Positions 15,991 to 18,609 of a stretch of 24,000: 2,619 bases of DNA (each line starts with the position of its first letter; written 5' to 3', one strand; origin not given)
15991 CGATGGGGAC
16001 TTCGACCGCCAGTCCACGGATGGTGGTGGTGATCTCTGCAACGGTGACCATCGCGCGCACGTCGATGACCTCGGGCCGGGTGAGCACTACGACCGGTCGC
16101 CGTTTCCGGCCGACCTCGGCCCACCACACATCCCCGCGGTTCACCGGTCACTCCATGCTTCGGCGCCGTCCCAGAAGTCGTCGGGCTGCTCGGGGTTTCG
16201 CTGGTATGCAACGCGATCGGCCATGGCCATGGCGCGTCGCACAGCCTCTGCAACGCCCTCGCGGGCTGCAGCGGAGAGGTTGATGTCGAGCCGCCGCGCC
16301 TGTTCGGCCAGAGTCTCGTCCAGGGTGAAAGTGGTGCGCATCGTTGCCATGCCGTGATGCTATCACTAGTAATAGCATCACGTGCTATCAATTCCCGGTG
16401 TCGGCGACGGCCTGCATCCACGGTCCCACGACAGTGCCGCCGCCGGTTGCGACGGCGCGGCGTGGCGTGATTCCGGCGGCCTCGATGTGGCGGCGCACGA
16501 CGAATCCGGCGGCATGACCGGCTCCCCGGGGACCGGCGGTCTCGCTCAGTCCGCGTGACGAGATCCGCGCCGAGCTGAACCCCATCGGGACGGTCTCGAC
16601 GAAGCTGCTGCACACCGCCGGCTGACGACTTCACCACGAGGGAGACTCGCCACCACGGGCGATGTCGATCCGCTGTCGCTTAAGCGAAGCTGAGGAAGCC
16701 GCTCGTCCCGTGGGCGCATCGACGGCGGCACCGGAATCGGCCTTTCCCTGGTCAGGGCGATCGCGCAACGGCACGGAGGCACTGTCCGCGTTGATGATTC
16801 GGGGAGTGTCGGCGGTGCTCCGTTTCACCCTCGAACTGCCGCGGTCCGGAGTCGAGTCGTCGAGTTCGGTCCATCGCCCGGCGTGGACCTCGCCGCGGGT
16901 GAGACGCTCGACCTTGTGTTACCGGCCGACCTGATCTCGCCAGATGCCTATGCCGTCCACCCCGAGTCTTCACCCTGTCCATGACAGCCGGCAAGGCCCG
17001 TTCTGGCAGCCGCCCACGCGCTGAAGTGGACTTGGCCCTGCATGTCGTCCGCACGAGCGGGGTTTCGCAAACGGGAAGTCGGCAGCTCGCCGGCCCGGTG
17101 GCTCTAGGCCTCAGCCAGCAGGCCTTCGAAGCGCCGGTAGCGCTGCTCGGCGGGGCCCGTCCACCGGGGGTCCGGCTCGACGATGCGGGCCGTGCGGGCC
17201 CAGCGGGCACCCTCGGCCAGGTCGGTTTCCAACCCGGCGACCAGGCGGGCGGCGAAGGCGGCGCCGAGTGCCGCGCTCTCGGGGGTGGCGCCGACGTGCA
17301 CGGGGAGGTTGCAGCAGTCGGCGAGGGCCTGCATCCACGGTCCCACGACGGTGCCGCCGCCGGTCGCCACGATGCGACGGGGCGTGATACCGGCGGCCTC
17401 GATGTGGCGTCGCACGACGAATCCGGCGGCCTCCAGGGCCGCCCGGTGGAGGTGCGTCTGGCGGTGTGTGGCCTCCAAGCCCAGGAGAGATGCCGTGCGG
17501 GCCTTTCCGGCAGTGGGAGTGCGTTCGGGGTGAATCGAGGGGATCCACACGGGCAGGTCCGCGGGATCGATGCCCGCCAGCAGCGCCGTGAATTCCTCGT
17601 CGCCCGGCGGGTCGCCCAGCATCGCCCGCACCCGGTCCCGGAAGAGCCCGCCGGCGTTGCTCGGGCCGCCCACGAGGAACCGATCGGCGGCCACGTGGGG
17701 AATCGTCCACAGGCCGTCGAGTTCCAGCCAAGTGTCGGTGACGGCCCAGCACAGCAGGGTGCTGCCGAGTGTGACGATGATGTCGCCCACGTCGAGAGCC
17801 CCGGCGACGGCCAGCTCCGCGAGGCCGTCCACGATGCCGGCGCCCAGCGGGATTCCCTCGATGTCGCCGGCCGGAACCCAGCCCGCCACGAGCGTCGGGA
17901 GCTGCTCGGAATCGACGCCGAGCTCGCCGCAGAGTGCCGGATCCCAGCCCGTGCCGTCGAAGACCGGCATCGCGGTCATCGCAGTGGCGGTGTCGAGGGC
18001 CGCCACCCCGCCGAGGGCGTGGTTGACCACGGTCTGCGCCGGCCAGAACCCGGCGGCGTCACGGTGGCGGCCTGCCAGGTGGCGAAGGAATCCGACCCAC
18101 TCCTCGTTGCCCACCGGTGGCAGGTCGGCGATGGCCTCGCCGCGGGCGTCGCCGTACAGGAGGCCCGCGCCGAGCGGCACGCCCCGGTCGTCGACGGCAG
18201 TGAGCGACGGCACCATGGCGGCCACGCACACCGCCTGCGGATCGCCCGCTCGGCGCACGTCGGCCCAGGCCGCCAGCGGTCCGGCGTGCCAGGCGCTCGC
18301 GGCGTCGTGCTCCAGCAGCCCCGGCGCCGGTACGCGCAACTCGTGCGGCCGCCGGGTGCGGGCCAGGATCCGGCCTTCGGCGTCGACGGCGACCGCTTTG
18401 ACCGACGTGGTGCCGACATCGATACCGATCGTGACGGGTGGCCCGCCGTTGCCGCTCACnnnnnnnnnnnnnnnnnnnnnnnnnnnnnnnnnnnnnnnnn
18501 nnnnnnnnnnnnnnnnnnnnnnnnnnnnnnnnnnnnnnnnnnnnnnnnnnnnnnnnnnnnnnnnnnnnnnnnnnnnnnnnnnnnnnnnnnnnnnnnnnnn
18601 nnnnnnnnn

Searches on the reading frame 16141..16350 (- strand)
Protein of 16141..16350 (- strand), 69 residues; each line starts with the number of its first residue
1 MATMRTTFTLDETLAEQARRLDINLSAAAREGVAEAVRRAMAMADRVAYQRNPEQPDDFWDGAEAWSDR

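Call 48: search_protein_families(library=pfam, proteins=[window:16141-16350:-], max_evalue=0.001)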
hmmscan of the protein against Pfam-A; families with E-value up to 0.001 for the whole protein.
window:16141-16350:- (69 aa): 1 family
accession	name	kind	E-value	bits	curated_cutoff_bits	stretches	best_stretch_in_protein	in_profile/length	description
PF07362.18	CcdA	-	1.5e-07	32.1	22.4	1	5-44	3-42/71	Post-segregation antitoxin CcdA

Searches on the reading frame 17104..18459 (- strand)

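Call 48: search_protein_families(library=pfam, proteins=[window:17104-18459:-], max_evalue=0.001)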
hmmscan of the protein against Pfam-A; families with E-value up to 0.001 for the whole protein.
window:17104-18459:- (451 aa): 2 families
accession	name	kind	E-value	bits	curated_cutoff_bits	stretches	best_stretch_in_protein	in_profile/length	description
PF02782.22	FGGY_C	-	8e-22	78.4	27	1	294-404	80-194/198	FGGY family of carbohydrate kinases, C-terminal domain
PF00370.27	FGGY_N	-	2.6e-13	50.6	28.8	1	10-112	2-108/245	FGGY family of carbohydrate kinases, N-terminal domain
